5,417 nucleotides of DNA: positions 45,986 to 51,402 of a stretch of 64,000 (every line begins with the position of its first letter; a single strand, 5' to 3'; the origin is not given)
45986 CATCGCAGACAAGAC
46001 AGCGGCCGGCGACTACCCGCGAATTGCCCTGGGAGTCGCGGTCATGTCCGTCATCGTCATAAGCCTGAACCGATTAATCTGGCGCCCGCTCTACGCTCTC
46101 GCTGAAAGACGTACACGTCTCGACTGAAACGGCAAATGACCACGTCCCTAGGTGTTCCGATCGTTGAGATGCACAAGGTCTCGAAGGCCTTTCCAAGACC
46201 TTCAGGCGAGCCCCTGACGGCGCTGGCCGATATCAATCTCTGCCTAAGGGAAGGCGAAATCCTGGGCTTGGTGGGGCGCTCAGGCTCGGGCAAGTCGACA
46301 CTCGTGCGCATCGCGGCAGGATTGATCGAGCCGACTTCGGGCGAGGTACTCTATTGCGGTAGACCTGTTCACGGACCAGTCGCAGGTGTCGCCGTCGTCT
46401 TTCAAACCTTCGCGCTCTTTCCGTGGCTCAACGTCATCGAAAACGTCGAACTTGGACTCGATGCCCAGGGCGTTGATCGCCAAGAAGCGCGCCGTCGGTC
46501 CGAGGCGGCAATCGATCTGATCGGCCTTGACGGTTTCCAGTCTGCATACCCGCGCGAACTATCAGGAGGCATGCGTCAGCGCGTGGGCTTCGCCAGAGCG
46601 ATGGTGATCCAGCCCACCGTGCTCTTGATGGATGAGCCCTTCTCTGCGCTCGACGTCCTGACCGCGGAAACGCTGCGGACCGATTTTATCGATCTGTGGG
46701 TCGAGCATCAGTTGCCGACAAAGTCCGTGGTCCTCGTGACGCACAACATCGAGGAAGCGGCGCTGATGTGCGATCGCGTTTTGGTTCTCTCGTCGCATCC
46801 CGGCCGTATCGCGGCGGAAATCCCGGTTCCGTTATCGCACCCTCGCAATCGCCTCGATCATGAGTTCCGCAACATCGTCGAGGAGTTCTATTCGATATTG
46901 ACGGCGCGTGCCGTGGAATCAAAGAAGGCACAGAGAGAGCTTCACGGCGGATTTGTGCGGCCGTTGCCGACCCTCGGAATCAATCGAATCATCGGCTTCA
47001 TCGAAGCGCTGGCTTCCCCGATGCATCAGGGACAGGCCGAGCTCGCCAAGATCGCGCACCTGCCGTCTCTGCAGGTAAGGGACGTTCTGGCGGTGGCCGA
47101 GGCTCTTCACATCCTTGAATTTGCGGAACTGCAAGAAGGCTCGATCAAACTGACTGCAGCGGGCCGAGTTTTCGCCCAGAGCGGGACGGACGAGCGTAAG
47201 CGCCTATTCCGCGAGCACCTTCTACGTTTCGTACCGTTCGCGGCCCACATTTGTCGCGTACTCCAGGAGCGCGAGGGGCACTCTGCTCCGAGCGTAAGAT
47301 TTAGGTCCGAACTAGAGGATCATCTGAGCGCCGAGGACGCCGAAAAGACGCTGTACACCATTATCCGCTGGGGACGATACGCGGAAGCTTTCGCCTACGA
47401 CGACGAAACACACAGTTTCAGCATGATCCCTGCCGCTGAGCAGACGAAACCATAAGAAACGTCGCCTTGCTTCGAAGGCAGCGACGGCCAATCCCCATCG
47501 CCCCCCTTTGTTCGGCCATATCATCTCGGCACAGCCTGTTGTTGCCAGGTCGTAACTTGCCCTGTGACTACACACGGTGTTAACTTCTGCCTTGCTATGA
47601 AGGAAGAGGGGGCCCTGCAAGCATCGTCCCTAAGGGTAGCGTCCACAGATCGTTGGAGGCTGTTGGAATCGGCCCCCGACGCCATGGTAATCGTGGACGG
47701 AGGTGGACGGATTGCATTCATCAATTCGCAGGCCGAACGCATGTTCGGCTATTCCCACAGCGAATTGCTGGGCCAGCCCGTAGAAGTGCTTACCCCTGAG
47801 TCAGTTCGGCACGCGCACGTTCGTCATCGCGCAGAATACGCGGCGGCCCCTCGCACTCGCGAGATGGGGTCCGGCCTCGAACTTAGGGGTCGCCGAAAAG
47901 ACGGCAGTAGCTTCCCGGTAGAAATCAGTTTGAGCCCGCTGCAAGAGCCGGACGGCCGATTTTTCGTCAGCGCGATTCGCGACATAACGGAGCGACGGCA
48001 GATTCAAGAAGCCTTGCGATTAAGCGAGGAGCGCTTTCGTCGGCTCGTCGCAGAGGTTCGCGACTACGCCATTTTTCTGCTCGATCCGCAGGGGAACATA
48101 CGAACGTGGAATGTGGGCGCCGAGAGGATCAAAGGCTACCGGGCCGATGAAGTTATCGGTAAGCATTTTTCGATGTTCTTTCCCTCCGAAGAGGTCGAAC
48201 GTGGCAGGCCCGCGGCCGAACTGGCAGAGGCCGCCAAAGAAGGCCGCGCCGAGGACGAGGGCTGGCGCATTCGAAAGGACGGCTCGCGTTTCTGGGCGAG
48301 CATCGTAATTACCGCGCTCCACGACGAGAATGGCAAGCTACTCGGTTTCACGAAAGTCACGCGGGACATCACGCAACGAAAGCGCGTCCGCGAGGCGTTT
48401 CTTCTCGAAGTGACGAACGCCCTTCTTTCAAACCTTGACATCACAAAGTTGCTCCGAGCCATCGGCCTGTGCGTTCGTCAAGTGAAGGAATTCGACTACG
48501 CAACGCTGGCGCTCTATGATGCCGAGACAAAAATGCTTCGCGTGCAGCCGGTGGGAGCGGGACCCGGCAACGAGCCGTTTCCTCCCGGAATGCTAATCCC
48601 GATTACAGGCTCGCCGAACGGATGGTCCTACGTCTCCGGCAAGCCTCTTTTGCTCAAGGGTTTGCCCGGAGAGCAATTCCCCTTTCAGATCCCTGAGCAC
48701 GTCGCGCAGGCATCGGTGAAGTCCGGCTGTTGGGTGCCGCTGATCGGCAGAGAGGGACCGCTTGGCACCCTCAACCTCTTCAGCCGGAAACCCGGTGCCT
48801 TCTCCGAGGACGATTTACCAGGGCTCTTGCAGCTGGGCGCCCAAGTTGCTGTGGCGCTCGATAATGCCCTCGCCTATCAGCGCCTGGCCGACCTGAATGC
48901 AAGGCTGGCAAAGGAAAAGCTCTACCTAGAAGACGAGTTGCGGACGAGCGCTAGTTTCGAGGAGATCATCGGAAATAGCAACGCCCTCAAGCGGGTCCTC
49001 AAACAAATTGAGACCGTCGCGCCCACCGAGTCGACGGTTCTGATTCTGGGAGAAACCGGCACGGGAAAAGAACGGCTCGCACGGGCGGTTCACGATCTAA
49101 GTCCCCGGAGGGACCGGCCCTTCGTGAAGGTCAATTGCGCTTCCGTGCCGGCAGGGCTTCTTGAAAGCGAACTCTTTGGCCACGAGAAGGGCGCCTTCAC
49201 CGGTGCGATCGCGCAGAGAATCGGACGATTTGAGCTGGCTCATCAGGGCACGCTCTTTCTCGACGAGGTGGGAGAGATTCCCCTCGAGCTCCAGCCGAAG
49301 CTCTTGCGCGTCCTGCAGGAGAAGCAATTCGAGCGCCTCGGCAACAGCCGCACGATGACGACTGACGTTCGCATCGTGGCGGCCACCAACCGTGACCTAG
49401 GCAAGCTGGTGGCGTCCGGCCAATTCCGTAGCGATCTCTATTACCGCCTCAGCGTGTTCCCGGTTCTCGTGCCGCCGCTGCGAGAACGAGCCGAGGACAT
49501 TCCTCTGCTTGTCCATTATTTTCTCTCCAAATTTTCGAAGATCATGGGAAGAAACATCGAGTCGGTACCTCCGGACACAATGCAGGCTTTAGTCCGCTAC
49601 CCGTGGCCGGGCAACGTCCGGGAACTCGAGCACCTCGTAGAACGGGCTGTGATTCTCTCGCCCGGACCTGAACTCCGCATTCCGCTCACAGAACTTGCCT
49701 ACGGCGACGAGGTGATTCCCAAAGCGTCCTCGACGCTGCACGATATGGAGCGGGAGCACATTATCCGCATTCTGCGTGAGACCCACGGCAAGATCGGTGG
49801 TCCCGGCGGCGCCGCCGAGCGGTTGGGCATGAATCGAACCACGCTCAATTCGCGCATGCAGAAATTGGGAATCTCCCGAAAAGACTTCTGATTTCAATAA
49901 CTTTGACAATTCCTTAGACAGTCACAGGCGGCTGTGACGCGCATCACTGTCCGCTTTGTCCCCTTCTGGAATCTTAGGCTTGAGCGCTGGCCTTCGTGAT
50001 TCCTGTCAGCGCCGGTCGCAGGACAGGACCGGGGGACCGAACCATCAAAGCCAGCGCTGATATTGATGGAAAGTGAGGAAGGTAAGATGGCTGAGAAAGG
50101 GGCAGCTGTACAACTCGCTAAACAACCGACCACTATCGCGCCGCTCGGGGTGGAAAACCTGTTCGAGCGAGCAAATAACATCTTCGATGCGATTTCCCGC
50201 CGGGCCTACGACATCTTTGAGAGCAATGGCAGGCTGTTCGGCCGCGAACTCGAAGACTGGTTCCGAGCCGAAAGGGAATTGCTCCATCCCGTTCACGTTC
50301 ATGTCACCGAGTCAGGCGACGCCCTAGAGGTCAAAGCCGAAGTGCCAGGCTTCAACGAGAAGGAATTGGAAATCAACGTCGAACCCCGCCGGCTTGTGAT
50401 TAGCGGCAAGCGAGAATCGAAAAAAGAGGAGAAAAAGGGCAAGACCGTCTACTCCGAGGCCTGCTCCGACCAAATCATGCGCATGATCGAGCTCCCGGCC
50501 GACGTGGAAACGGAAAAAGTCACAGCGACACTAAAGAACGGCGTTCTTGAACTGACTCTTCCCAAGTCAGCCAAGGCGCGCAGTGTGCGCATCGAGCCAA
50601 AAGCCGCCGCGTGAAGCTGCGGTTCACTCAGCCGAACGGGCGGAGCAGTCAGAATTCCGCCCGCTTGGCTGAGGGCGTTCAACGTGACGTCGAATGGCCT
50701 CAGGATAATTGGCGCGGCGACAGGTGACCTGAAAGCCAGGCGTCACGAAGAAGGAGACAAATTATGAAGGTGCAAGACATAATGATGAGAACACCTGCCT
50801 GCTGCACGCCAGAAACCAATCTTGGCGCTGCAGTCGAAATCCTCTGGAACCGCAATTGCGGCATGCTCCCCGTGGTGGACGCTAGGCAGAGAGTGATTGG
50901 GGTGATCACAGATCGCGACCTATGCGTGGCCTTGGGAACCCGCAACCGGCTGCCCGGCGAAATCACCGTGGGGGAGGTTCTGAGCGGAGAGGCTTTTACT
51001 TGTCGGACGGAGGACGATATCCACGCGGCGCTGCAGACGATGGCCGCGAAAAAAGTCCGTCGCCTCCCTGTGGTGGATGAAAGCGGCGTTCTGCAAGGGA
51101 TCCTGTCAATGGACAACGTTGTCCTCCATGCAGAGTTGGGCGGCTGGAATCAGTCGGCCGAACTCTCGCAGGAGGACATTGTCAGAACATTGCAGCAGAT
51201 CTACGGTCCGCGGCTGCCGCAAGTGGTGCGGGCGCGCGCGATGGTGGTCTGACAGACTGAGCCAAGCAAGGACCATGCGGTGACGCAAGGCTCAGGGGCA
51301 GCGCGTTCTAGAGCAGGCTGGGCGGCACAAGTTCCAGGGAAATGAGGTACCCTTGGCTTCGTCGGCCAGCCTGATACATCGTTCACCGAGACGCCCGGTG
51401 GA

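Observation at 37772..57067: ~19-kb stress/dormancy-like supercluster resembling a hypoxia/stationary-phase regulon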

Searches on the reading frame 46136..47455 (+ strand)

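Call 3: search_protein_families(library=pfam, proteins=[window:46136-47455:+])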
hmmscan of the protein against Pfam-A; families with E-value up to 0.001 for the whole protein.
window:46136-47455:+ (439 aa): 4 families
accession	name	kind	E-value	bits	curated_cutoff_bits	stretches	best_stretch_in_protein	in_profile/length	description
PF09821.14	AAA_assoc_C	-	1.5e-37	129.2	27.6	1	310-422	7-119/119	C-terminal AAA-associated domain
PF00005.33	ABC_tran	-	3.3e-31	109.2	25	1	30-169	1-136/137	ABC transporter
PF13304.12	AAA_21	-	4e-05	24.3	27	0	138-206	234-301/304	AAA domain, putative AbiEii toxin, Type IV TA system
PF20703.3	nSTAND1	-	0.00033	20.8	27.1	1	37-192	30-171/379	Novel STAND NTPase 1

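Call 55: search_protein_families(library=ncbifam, proteins=[window:46136-47455:+], max_evalue=0.01)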
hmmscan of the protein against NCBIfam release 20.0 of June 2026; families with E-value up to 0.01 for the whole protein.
window:46136-47455:+ (439 aa): 186 families (the best 25 are shown)
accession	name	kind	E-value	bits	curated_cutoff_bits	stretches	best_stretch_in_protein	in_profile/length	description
NF008421.0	PRK11248.1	equivalog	5.4e-59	199.7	357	1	23-234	12-218/255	taurine ABC transporter ATP-binding subunit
NF040729.1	ABC_ATP_SaoA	equivalog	6.4e-56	189.5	360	1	10-256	2-244/248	ABC transporter ATP-binding protein SaoA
TIGR01184.1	ntrCD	subfamily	3.3e-54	183.9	291.8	1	30-241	1-212/230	nitrate ABC transporter ATP-binding protein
TIGR01186.1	proV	subfamily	2.4e-52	178.3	326.6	1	29-220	8-205/363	betaine/proline/choline family ABC transporter ATP-binding protein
TIGR03265.1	PhnT2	equivalog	3.9e-52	177.6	457.7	1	25-219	15-209/353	putative 2-aminoethylphosphonate ABC transporter ATP-binding protein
TIGR03415.1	ABC_choXWV_ATP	equivalog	7.2e-49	166.7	483.75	2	85-225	108-243/382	choline ABC transporter ATP-binding protein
TIGR00968.1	3a0106s01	subfamily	4.3e-48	163.9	342.75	1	27-220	13-206/237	sulfate ABC transporter ATP-binding protein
TIGR03258.1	PhnT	equivalog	1.1e-46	159.5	499.15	1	28-227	22-220/359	2-aminoethylphosphonate ABC transport system ATP-binding subunit PhnT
NF008420.0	PRK11247.1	equivalog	1.6e-46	158.6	395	1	6-250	10-237/257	aliphatic sulfonates ABC transporter ATP-binding protein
NF006987.0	PRK09452.1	equivalog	3.7e-45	154.2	482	1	7-225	15-226/378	spermidine/putrescine ABC transporter ATP-binding protein PotA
NF043075.1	MMSYN1_0197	equivalog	8.3e-45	153.2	550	1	9-220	2-208/341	spermidine/putrescine ABC transporter ATP-binding protein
NF007480.0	PRK10070.1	equivalog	2.9e-44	151.5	444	1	31-281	45-295/400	glycine betaine/L-proline ABC transporter ATP-binding protein ProV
TIGR01187.1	potA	subfamily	3.1e-44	151.4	355.6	1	45-275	1-227/325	polyamine ABC transporter ATP-binding protein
NF008653.0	PRK11650.1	subfamily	7.1e-44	150.3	432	1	11-220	5-210/357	sn-glycerol-3-phosphate ABC transporter ATP-binding protein UgpC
NF040933.2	ABC_arch_GlcV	equivalog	3.5e-43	147.8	450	1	10-219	3-216/357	glucose ABC transporter ATP-binding protein GlcV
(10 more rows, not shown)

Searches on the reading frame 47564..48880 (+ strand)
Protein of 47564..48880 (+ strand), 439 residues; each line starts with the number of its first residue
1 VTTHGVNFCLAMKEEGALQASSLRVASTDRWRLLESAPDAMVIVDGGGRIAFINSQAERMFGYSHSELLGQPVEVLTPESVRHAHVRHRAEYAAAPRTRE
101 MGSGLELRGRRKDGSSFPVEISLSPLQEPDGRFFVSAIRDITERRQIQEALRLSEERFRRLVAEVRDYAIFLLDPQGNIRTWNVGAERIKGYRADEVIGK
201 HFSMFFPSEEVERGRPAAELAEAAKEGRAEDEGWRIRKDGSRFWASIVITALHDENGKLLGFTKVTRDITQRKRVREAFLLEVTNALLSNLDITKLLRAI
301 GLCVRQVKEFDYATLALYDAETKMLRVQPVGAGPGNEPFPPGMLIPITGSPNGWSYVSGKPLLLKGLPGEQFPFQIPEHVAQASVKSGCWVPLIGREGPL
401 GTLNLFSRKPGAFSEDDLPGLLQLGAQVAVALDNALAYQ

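Call 35: search_solved_structures(query=window:47564-48880:+, show_alignments=0, max_evalue=0.001)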
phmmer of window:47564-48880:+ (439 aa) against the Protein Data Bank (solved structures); distinct sequences matched with E-value up to 0.001: 61 (the best 60 are shown).
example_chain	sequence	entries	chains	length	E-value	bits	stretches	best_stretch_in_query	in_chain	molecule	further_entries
8js5_A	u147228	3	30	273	4.8e-23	85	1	11-152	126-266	Sensor protein FixL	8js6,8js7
1y28_A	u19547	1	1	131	2.9e-22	82.4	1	32-151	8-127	Sensor protein fixL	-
1dp6_A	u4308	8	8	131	4.1e-22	82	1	32-151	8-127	FIXL PROTEIN | SENSOR PROTEIN FIXL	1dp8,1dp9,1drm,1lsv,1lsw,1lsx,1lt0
2cmn_A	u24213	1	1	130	6e-22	81.4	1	32-151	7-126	SENSOR PROTEIN FIXL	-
1xj4_A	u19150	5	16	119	4.2e-21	78.6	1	37-151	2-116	Sensor protein fixL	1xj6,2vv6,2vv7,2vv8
1xj2_A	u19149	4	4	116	8.4e-20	74.3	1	39-151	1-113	Sensor protein fixL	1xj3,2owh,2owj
1d06_A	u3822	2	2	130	3.1e-19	72.5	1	31-142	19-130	nitrogen fixation regulatory protein fixL | FIXL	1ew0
10jx_A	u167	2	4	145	1.8e-18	69.9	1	30-142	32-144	Multi-sensor signal transduction histidine kinase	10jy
9bgv_A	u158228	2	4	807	7e-16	61.4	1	40-277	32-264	Oxygen sensor protein DosP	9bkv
9clo_A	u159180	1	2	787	7.6e-16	61.3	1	40-277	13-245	Oxygen sensor protein DosP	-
9cdr_A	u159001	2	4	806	9.8e-16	60.9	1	40-277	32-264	Oxygen sensor protein DosP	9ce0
9cmf_A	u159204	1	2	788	1.1e-15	60.8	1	40-277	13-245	Oxygen sensor protein DosP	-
1v9y_A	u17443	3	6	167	5.3e-10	42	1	39-145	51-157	Heme pas sensor protein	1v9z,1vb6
1s66_L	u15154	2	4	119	1.1e-09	41.1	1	39-141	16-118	Hypothetical protein yddU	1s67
3lyx_A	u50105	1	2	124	1.7e-09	40.4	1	169-274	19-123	Sensory box/GGDEF domain protein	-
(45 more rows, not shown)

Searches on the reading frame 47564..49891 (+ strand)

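Call 3: search_protein_families(library=pfam, proteins=[window:47564-49891:+])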
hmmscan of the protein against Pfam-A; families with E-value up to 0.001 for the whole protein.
window:47564-49891:+ (775 aa): 18 families
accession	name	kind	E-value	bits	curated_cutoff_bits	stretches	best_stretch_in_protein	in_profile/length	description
PF00158.32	Sigma54_activat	-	3.3e-72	242.1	20.2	1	468-634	1-167/168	Sigma-54 interaction domain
PF13426.13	PAS_9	-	7.4e-34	116.6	27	2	38-143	1-103/103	PAS domain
PF00989.32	PAS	-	4e-31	107.8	22.6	2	32-141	5-113/113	PAS fold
PF08448.16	PAS_4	-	1.3e-29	103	23.1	2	169-274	7-110/110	PAS fold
PF25601.1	AAA_lid_14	-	2.3e-23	82.2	27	1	640-705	1-66/87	AAA+ ATPase lid domain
PF14532.12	Sigma54_activ_2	-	1.3e-20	74.5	25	1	469-639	1-138/138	Sigma-54 interaction domain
PF08447.18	PAS_3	-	4.7e-14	52.8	25.6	2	181-265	3-88/89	PAS fold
PF13188.13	PAS_8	-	2.2e-13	50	21.8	1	32-78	5-48/65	PAS domain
PF13185.12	GAF_2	-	1.4e-12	48.4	28.6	1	292-433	3-136/136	GAF domain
PF24820.1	Diguanyl_cycl_sensor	-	1.8e-08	34.8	28.1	1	35-139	3-108/109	Diguanylate cyclase-like sensor domain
PF01590.32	GAF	-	4.1e-07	31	22.4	1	305-432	14-133/133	GAF domain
PF07728.20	AAA_5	-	7e-07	29.8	22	1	492-610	2-123/139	AAA domain (dynein-related subfamily)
PF12860.13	PAS_7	-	1.1e-06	29.2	27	1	34-148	1-114/115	PAS fold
PF02954.25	HTH_8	-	2.1e-06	27.8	22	1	725-768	2-42/42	Bacterial regulatory protein, Fis family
PF01078.27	Mg_chelatase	-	3.8e-06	26.9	20.3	0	548-609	94-157/207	Magnesium chelatase, subunit ChlI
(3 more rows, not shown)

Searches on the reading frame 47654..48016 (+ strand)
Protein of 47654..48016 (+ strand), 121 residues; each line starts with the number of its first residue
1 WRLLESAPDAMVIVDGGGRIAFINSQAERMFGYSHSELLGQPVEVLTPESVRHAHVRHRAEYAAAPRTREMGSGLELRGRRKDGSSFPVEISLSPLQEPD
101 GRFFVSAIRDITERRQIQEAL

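Call 41: search_solved_structures(query=window:47654-48016:+, max_evalue=1e-10, show_alignments=2)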
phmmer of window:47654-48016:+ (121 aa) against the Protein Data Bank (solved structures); distinct sequences matched with E-value up to 1e-10: 13.
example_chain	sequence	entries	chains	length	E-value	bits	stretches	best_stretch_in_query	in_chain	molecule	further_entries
1y28_A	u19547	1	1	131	9.6e-23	83.9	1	3-119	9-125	Sensor protein fixL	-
1dp6_A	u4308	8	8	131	1.3e-22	83.4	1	3-119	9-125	FIXL PROTEIN | SENSOR PROTEIN FIXL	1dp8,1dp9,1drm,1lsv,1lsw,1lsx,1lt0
2cmn_A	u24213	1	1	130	1.8e-22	83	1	3-119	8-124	SENSOR PROTEIN FIXL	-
8js5_A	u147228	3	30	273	2.3e-22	82.7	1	3-119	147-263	Sensor protein FixL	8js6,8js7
1xj4_A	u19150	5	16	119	6.9e-22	81.1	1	7-119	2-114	Sensor protein fixL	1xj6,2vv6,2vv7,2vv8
1xj2_A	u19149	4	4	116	1.5e-20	76.9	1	9-119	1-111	Sensor protein fixL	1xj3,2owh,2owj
1d06_A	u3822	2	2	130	6.1e-20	74.9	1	3-112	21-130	nitrogen fixation regulatory protein fixL | FIXL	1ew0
10jx_A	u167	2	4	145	4.7e-19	72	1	2-112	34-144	Multi-sensor signal transduction histidine kinase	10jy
9clo_A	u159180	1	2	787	1.8e-13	54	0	10-112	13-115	Oxygen sensor protein DosP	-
9bgv_A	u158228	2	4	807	2e-13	53.9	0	10-112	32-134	Oxygen sensor protein DosP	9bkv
9cmf_A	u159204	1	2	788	2.6e-13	53.5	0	10-112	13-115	Oxygen sensor protein DosP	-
9cdr_A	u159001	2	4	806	2.8e-13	53.4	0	10-112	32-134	Oxygen sensor protein DosP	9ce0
1v9y_A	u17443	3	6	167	9.1e-11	45.3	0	10-113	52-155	Heme pas sensor protein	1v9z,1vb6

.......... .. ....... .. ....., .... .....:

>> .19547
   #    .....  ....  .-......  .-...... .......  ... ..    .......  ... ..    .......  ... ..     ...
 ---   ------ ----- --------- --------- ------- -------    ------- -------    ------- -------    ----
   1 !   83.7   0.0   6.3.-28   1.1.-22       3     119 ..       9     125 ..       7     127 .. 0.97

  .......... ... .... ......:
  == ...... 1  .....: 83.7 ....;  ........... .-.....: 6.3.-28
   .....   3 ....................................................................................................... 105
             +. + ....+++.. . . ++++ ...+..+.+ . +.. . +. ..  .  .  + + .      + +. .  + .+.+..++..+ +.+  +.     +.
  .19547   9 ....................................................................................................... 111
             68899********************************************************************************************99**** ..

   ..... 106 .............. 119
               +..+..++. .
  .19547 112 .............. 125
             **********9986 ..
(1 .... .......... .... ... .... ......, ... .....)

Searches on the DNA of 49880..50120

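Call 45: search_rna_families(source=window, start=49880, end=50120, threshold=evalue, max_evalue=10)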
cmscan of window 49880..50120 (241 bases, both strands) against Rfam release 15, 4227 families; matches with E-value up to 10: 2.
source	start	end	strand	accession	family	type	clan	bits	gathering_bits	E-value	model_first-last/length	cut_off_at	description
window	50051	50095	+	RF00212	SNORD38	Gene; snRNA; snoRNA; CD-box;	CL00051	13.1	44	9.2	22-66/70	no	Small nucleolar RNA SNORD38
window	50053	50096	+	RF01152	sR1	Gene; snRNA; snoRNA; CD-box;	-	9.1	45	4.4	1-57/57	no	Small nucleolar RNA sR1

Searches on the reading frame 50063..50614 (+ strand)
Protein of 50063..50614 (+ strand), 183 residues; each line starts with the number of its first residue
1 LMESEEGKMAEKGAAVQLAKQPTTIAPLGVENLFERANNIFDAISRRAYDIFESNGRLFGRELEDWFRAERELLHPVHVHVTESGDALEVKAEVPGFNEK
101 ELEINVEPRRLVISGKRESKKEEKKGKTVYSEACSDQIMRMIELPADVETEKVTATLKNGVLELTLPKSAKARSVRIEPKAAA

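Call 3: search_protein_families(library=pfam, proteins=[window:50063-50614:+])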
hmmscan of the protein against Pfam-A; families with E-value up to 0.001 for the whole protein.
window:50063-50614:+ (183 aa): 3 families
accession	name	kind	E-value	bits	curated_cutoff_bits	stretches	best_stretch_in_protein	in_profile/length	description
PF00011.27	HSP20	-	1.1e-21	77.3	20.8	1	82-173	3-94/102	Hsp20/alpha crystallin family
PF11154.13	DUF2934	-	2.3e-09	37.2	22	1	44-74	6-36/37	Protein of unknown function (DUF2934)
PF04969.22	CS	-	7.9e-05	24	21.3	1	83-168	7-78/78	CS domain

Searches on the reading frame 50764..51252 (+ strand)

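Call 4: search_protein_families(library=pfam, proteins=[window:50764-51252:+])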
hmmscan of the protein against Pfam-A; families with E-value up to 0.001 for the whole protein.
window:50764-51252:+ (162 aa): 1 family
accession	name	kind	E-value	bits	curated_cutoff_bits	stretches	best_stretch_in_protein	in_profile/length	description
PF00571.33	CBS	-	8.9e-24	84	24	2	3-57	1-55/57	CBS domain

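Call 55: search_protein_families(library=ncbifam, proteins=[window:50764-51252:+], max_evalue=0.01)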
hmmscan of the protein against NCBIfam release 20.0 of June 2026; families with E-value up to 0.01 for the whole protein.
window:50764-51252:+ (162 aa): 27 families (the best 25 are shown)
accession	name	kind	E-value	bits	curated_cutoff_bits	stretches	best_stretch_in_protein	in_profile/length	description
NF011445.0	PRK14869.2-1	equivalog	1.2e-11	43.7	483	2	2-51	69-118/548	putative manganese-dependent inorganic diphosphatase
NF011443.0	PRK14869.1-5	equivalog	5.9e-10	38.2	335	2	69-143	71-148/546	putative manganese-dependent inorganic diphosphatase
NF011441.0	PRK14869.1-3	equivalog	8.5e-10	37.8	753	2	2-53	69-120/548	putative manganese-dependent inorganic diphosphatase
NF011440.0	PRK14869.1-2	equivalog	1.1e-09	37.6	746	2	76-123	76-123/541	putative manganese-dependent inorganic diphosphatase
NF005869.0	PRK07807.1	equivalog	1.9e-09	37.1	549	1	2-120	90-201/479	GuaB1 family IMP dehydrogenase-related protein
TIGR01302.1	IMP_dehydrog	equivalog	2e-09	36.9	481.5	1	3-121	82-198/450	IMP dehydrogenase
NF041552.1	TF_PrdR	equivalog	2.7e-09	35.9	795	1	2-120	7-122/577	sigma-54 dependent transcriptional regulator PrdR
TIGR00393.1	kpsF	subfamily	3.9e-09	36.5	203.7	1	1-114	155-267/268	KpsF/GutQ family sugar-phosphate isomerase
NF052358.1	GMPRedGuaB1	equivalog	5.8e-09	35.6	675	1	2-120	90-201/479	GMP reductase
NF038279.1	TF_CBS_SpxR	exception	1.5e-08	33.8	600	1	2-57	250-305/427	CBS-HotDog domain-containing transcription factor SpxR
NF041630.1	CBS_CbpB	equivalog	6.6e-08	32.5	125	1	13-115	23-127/143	cyclic-di-AMP-binding protein CbpB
NF011449.0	PRK14869.2-5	equivalog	6.6e-08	32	411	1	2-120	68-202/451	putative manganese-dependent inorganic diphosphatase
NF008581.0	PRK11543.1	equivalog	6.9e-08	31.9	481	1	27-119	225-315/321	arabinose-5-phosphate isomerase GutQ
NF011447.0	PRK14869.2-3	equivalog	8.4e-08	31.2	522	2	67-118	245-296/540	putative manganese-dependent inorganic diphosphatase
TIGR01303.1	IMP_DH_rel_1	equivalog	4.4e-07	29.2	562.75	1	2-118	89-197/475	GuaB1 family IMP dehydrogenase-related protein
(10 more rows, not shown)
